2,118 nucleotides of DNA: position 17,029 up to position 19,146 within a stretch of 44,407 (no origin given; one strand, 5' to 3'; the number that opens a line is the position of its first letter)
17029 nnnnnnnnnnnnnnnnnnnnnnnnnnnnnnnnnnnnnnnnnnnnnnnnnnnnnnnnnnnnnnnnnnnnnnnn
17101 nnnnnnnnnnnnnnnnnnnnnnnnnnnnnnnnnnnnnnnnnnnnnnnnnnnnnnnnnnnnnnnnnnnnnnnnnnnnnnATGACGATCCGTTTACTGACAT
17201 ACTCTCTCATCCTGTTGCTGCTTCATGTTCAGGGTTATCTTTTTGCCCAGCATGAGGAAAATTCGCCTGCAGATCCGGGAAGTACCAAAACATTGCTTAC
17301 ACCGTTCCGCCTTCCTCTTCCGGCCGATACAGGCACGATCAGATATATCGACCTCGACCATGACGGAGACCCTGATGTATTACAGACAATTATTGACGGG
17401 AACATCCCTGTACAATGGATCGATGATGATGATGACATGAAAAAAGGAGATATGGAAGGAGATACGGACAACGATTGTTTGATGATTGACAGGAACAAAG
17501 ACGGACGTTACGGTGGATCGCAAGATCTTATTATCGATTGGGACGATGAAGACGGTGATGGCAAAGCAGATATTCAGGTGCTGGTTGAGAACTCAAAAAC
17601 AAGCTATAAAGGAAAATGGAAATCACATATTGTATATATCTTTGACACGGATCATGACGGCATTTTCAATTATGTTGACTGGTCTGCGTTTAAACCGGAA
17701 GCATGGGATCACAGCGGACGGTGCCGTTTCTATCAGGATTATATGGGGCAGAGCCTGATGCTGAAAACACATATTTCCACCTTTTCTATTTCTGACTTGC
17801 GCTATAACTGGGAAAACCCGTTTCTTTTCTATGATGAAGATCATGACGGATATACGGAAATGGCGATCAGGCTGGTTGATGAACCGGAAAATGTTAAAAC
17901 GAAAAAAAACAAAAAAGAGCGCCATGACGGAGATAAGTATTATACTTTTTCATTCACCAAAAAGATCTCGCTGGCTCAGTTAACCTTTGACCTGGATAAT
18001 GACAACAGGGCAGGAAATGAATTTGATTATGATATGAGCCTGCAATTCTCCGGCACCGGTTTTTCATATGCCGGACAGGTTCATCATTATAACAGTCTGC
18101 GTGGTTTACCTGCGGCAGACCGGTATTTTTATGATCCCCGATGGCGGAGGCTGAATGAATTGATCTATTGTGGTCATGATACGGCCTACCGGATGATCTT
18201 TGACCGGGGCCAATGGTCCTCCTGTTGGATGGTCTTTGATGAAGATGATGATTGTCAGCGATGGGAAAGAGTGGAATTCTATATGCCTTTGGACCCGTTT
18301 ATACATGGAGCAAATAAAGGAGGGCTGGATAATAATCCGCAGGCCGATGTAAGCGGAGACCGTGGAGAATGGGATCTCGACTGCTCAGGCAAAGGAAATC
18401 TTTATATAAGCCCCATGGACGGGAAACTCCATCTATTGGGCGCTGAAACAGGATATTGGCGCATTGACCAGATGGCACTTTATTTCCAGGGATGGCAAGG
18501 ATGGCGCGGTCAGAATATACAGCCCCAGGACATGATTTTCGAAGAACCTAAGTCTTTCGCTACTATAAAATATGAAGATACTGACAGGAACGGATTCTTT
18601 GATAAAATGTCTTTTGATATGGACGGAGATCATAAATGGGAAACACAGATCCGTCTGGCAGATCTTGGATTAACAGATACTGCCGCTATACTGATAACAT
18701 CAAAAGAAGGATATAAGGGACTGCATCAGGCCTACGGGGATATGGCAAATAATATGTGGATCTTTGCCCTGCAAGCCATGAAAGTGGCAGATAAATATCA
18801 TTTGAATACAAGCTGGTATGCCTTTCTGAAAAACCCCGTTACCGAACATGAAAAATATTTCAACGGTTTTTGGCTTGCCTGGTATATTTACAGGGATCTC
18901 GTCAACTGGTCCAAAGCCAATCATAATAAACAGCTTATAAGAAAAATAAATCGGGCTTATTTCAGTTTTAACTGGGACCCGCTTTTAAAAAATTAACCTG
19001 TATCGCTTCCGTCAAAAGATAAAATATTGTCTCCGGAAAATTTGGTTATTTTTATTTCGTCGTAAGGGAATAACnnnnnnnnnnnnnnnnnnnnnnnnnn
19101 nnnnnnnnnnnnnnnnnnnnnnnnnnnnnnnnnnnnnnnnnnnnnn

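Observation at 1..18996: GH88 plus GH78-like locus with no recognisable polysaccharide lyase; several unknown secreted proteins are lyase candidates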

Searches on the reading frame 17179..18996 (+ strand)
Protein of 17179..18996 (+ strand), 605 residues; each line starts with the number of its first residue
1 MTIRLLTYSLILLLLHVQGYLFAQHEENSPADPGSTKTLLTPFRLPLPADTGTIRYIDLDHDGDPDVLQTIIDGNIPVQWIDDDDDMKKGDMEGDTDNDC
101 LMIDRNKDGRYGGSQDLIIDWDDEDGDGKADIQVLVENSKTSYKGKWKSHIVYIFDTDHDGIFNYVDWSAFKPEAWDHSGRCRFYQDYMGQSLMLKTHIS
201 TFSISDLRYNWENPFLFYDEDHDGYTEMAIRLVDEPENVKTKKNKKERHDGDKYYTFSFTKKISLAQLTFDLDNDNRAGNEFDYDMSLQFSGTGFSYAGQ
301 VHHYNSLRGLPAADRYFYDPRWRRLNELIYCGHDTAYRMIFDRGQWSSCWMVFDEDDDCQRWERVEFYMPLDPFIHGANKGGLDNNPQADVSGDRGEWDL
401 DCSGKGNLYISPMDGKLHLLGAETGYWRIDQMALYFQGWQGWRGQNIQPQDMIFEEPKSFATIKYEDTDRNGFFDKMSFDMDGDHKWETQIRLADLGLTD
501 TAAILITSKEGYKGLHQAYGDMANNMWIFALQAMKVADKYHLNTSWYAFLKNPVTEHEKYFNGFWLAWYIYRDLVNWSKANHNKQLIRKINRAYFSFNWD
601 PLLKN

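Call 3: search_protein_families(library=pfam, proteins=[window:17179-18996:+], max_evalue=0.01)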
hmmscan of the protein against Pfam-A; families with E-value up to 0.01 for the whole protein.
window:17179-18996:+ (605 aa): 0 families

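Call 5: search_protein_families(library=ncbifam, proteins=[window:17179-18996:+], max_evalue=0.01)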
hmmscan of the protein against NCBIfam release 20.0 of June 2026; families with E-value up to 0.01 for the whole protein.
window:17179-18996:+ (605 aa): 0 families

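Call 8: search_solved_structures(query=window:17179-18996:+, max_evalue=10, show_alignments=1)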
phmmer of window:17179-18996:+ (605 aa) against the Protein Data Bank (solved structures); distinct sequences matched with E-value up to 10: 4.
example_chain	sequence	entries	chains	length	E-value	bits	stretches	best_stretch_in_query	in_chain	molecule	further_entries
7aoi_AW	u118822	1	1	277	0.21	13.3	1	329-365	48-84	Ribosomal protein L22p/L17e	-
6hiv_AW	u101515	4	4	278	0.21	13.3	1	329-365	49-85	uL22m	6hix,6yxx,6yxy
7ane_M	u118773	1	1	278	0.3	12.8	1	335-365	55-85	uL22m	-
7aih_M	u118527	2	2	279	0.31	12.8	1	335-365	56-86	uL22m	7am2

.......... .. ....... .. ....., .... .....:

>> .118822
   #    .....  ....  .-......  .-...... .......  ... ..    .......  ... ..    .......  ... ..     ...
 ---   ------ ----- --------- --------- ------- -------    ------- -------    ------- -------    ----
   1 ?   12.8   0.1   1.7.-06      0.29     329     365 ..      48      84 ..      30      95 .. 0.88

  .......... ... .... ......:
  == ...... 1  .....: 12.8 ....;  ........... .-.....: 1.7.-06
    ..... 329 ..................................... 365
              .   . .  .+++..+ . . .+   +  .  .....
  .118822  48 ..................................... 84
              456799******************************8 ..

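Call 20: find_homologous_proteins(query=window:17179-18996:+)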
Query window:17179-18996:+ (605 aa): 2165 proteins with E <= 0.001 among 8000 candidates; the best 120 are listed.
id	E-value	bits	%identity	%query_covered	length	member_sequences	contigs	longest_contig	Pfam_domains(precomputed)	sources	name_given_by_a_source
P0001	0.0e+0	1454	100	100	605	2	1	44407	-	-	-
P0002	0.0e+0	1036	72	99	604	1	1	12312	-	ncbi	-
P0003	1.0e-297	1007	68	99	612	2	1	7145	-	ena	-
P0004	1.2e-297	1007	69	98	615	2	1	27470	-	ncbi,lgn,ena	-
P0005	1.3e-243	829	59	99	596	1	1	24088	-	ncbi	-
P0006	1.9e-231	788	57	99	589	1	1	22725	-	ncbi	-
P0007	4.7e-231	787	56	99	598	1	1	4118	-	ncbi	-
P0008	7.5e-231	786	57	98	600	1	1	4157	-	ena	-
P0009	4.3e-230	784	57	98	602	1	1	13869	-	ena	-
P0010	5.0e-230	784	56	99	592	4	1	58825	-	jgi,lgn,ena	-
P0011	8.7e-230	783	57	100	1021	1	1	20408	PF13472.13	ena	-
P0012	8.1e-229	780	56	100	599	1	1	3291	-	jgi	-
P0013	1.4e-228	779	57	98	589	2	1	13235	-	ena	-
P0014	1.6e-228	779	56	98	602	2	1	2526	-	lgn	-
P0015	1.9e-227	775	56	100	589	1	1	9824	-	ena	-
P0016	7.5e-227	773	55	99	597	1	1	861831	-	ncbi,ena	-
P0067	2.5e-212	725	56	94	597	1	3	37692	-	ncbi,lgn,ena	ncbi:MAG: hypothetical protein V3V05_09690 [Pontiella sp.]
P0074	1.7e-210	719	56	93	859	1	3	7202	PF16153.11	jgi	-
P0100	3.7e-203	695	55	92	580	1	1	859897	-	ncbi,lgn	-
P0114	3.4e-200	685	51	99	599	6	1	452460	-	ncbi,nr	ncbi:MAG: hypothetical protein H6567_08940 [Lewinellaceae bacterium]|nr:hypothetical protein [Lewine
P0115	3.7e-200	685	52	97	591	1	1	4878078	-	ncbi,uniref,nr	ncbi:MAG: hypothetical protein R8N23_19125 [Reichenbachiella sp.]|uniref:hypothetical protein n=1 Ta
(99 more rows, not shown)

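Call 23: find_encoding_contigs(protein=P0115, flank=10000, max_places=2)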
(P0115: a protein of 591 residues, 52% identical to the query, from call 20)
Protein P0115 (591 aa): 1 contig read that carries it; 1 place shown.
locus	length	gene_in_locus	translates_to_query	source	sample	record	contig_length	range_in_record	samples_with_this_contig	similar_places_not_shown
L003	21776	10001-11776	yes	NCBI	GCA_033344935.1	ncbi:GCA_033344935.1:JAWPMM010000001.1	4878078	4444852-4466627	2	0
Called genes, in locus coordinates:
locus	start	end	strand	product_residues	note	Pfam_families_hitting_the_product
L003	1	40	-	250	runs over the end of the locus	-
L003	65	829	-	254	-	PF00106:adh_short, PF01370:Epimerase (weak), PF08659:KR, PF23441:SDR (weak), PF13561:adh_short_C2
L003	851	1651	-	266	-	-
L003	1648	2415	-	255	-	PF00106:adh_short, PF08659:KR, PF23441:SDR (weak), PF13561:adh_short_C2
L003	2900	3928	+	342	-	PF00392:GntR, PF14502:HTH_41 (weak), PF13377:Peripla_BP_3 (faint)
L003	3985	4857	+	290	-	PF02311:AraC_binding, PF12833:HTH_18, PF00165:HTH_AraC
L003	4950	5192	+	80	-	-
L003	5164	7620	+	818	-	PF08531:Bac_rhamnosid_N, PF17389:Bac_rhamnosid6H, PF17390:Bac_rhamnosid_C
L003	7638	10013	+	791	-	PF00703:Glyco_hydro_2 (weak), PF02836:Glyco_hydro_2_C (faint)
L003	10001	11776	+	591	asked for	-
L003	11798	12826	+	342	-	PF06379:RhaT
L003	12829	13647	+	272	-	PF21294:Polysacc_lyase_14, PF14099:Polysacc_lyase (weak)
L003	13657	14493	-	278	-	PF01522:Polysacc_deac_1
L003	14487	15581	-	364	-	PF17996:CE2_N, PF13472:Lipase_GDSL_2 (weak)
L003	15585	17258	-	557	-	PF00474:SSF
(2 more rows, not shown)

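Call 24: find_encoding_contigs(protein=P0067, flank=10000, max_places=2)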
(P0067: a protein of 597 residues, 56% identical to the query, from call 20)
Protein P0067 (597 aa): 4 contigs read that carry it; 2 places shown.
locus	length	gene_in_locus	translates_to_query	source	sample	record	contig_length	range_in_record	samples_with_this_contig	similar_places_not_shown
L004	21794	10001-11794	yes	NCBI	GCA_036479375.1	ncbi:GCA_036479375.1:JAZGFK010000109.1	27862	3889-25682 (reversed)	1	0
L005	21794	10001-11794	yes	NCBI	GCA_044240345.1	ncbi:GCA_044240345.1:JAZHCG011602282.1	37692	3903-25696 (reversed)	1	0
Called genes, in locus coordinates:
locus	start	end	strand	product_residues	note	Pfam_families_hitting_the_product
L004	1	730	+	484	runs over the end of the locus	PF00657:Lipase_GDSL, PF04311:DUF459 (faint), PF13472:Lipase_GDSL_2, PF00561:Abhydrolase_1 (faint), PF12146:Hydrolase_4 (faint), PF00326:Peptidase_S9 (weak)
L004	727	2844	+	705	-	-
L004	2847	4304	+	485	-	PF00884:Sulfatase, PF01663:Phosphodiest, PF16347:SGSH_C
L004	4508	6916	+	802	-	-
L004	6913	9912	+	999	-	PF13472:Lipase_GDSL_2 (faint), PF22842:Pel9A-like_beta_helix, PF05048:NosD (faint), PF13229:Beta_helix (weak)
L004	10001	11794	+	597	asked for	-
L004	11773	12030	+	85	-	-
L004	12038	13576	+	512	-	PF05426:Alginate_lyase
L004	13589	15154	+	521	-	PF00884:Sulfatase, PF01663:Phosphodiest (faint), PF16347:SGSH_C (faint)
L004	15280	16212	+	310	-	PF01261:AP_endonuc_2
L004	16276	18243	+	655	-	PF14508:GH97_N, PF10566:Glyco_hydro_97, PF14509:GH97_C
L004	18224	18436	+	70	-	-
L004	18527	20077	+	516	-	PF00884:Sulfatase, PF16347:SGSH_C, PF14707:Sulfatase_C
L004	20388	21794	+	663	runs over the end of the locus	PF14508:GH97_N, PF10566:Glyco_hydro_97, PF14509:GH97_C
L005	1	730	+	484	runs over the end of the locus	PF00657:Lipase_GDSL, PF04311:DUF459 (faint), PF13472:Lipase_GDSL_2, PF00561:Abhydrolase_1 (faint), PF12146:Hydrolase_4 (faint), PF00326:Peptidase_S9 (weak)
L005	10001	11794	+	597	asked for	-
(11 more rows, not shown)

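Call 32: predict_structure(alignment_id=A1)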
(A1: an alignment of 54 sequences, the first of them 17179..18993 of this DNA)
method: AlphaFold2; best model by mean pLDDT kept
length: 605 residues; sequences in the alignment: 54
mean_pLDDT: 86.7   pTM: 0.85
mean pLDDT of the five models: 86.7, 86.0, 85.5, 84.6, 84.6
residues with pLDDT >= 90: 398; 70-90: 114; 50-70: 59; < 50: 34
segments of 3 or more residues with pLDDT < 50: 23-38, 180-187, 246-252
pLDDT, mean of each block of 10 residues (from residue 1): 82 76 41 45 83 94 95 93 95 94 94 93 94 94 87 88 80 61 50 90 93 84 85 90 50 75 95 73 84 97 93 94 95 95 97 86 74 91 89 93 98 96 96 64 60 72 97 98 95 97 97 95 98 98 96 94 97 98 97 97 88
secondary structure, 60 per line:
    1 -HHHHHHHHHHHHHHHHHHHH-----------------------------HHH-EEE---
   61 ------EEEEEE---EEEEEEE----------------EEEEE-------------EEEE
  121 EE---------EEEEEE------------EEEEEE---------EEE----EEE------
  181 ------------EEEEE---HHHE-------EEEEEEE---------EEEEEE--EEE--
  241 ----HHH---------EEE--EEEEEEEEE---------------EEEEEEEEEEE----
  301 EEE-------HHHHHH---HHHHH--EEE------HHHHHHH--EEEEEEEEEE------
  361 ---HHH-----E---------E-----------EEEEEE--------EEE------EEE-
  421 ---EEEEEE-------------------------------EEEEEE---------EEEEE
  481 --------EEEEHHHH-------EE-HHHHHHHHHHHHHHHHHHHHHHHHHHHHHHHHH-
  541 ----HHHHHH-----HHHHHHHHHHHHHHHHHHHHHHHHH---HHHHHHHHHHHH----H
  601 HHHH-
elements in order: H2-21 E55-57 E67-72 E76-82 E99-103 E117-122 E132-137 E150-155 E165-167 E172-174 E193-197 E212-218 E228-233 E236-238 E257-259 E262-270 E286-296 E301-303 H311-316 H320-324 E327-329 H336-342 E345-354 E394-399 E408-410 E417-419 E424-429 E461-466 E476-480 E489-492 H493-496 H507-539 H545-550 H556-580 H584-595 H600-604

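Call 36: fold_search(model_id=the predicted structure, library=pdb)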
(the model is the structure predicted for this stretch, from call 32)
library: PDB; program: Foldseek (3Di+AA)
matches with E <= 10: 188; with E <= 0.001: 0
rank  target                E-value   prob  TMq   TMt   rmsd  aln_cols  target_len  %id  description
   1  7qca_SGG              6.9e-02  0.05  0.07  0.11  16.2       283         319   10  Spraguea lophii ribosome (released 2022-11-30)
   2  8tzx_E                6.9e-02  0.03  0.10  0.08  24.2       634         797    9  Ternary complex structure of Cereblon-DDB1 bound to WIZ(ZF7) and the molecular glue dWIZ-1 (released 2024-07-10)
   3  5ys7                  1.3e-01  0.10  0.13  0.21  17.4       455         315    7  Crystal structure of an OspA mutant (released 2018-11-14)
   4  9e2u_A                1.3e-01  0.02  0.10  0.08  23.3       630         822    9  Crystal structure of DDB1-CRBN-ALV1 complex bound to triple ZnF of Helios (IKZF2 ZF1-3) (released 2025-09-03)
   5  9os2_A                1.4e-01  0.02  0.08  0.07  24.1       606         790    8  Cryo-EM structure of the DDB1/CRBN-MRT-5702-G3BP2 ternary complex (released 2026-01-28)
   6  6cmx_A                1.5e-01  0.01  0.07  0.04  27.3       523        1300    8  Human Teneurin 2 extra-cellular region (released 2018-07-25)
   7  9oty_A                1.7e-01  0.02  0.10  0.08  22.1       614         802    6  DDB1-CRBN with CK1 alpha, SB-405483, and DEG-47: composite map and model submission (released 2025-11-19)
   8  8d7v_A                1.7e-01  0.02  0.08  0.06  26.0       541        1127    8  Cereblon~DDB1 bound to CC-92480 with DDB1 in the twisted conformation (released 2022-07-20)
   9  9dqd_B                1.7e-01  0.01  0.07  0.06  24.8       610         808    6  cryo-EM structure of human Cereblon/DDB1 in complex with a non-traditional CRBN binder (released 2024-12-25)
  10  9saf_A                1.9e-01  0.02  0.10  0.08  23.8       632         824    8  Ternary PROTAC-mediated complex of BRD4-BD1/CRBN/DDB1 and JQ1-AcQ bifunctional degrader (released 2025-10-01)
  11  4a0a_A                1.9e-01  0.01  0.08  0.07  22.8       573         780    8  Structure of hsDDB1-drDDB2 bound to a 16 bp CPD-duplex (pyrimidine at D-1 position) at 3.6 A resolution (CPD 3) (released 2011-11-30)
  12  7ohv_m                2.2e-01  0.02  0.07  0.08  23.5       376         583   11  Nog1-TAP associated immature ribosomal particles from S. cerevisiae after rpL2 expression shut down, population C (released 2021-11-03)
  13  9i0n_A                2.5e-01  0.03  0.12  0.11  22.4       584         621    9  Cryo-EM structure of human sortilin ectodomain (released 2025-12-17)
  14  6uml_A                2.6e-01  0.02  0.08  0.05  21.7       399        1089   10  Structural Basis for Thalidomide Teratogenicity Revealed by the Cereblon-DDB1-SALL4-Pomalidomide Complex (released 2020-04-15)
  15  6zxf_g                2.6e-01  0.02  0.06  0.11  17.9       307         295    9  Cryo-EM structure of a late human pre-40S ribosomal subunit - State G (released 2020-12-02)
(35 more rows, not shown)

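Call 39: find_encoding_contigs(protein=P0016, flank=10000, max_places=1)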
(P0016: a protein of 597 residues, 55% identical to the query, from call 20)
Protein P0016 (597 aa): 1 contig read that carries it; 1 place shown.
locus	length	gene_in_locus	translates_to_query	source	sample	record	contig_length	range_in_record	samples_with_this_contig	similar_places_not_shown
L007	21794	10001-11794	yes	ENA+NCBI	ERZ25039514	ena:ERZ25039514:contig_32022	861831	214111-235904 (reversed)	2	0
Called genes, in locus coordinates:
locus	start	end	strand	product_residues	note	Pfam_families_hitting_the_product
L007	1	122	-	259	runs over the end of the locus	PF00106:adh_short, PF01370:Epimerase, PF08659:KR, PF13561:adh_short_C2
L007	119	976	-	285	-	PF01557:FAA_hydrolase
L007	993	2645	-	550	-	PF04295:GD_AH_second, PF20629:GD_AH_C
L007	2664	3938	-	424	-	PF03600:CitMHS (faint), PF06808:DctM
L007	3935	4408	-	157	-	PF04290:DctQ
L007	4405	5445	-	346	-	PF03480:DctP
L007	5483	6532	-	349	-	-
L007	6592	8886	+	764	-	PF26377:Ulvan_lyase_2nd, PF07940:Hepar_II_III_C (faint)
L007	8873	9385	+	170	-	PF26374:Ulvan_lyaseC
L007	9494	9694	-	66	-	-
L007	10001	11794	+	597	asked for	-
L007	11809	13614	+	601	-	PF01532:Glyco_hydro_47 (faint), PF18962:Por_Secre_tail (faint)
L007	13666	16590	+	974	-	PF07494:Reg_prop (faint), PF23748:Beta-prop_LRRK2 (faint), PF07495:Y_Y_Y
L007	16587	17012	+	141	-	-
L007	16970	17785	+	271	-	PF00144:Beta-lactamase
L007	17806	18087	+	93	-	-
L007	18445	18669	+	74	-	-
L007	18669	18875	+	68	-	-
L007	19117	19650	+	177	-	-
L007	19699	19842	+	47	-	-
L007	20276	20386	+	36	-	-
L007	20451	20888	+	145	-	-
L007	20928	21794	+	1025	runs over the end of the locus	PF13620:CarboxypepD_reg, PF13715:CarbopepD_reg_2, PF07715:Plug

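Call 40: find_encoding_contigs(protein=P0114, flank=10000, max_places=1)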
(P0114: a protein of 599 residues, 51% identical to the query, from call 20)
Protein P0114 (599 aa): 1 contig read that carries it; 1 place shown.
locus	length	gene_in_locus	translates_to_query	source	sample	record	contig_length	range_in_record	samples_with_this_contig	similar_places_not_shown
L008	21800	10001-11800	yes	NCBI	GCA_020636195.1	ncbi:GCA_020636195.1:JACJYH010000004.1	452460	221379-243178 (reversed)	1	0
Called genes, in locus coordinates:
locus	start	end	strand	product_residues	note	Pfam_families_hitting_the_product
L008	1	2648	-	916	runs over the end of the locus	PF18962:Por_Secre_tail (weak)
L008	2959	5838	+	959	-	PF13620:CarboxypepD_reg, PF13715:CarbopepD_reg_2, PF07715:Plug, PF00593:TonB_dep_Rec_b-barrel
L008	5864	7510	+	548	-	PF18962:Por_Secre_tail (weak)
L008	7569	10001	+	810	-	PF08531:Bac_rhamnosid_N, PF17389:Bac_rhamnosid6H, PF17390:Bac_rhamnosid_C (weak)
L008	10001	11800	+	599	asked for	-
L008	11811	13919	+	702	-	PF00596:Aldolase_II, PF00106:adh_short, PF01073:3Beta_HSD (weak), PF01370:Epimerase (weak), PF08659:KR, PF13561:adh_short_C2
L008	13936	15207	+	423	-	PF01261:AP_endonuc_2 (weak)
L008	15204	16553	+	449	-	PF00370:FGGY_N, PF21546:FGGY_C_2 (faint)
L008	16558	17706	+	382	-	PF01070:FMN_dh, PF00478:IMPDH (weak), PF03060:NMO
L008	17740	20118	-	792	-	PF00703:Glyco_hydro_2 (weak), PF02836:Glyco_hydro_2_C (weak)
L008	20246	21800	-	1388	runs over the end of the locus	PF10878:DUF2672 (faint), PF17935:TetR_C_27 (faint), PF22585:Sialidase-like_CBM (faint)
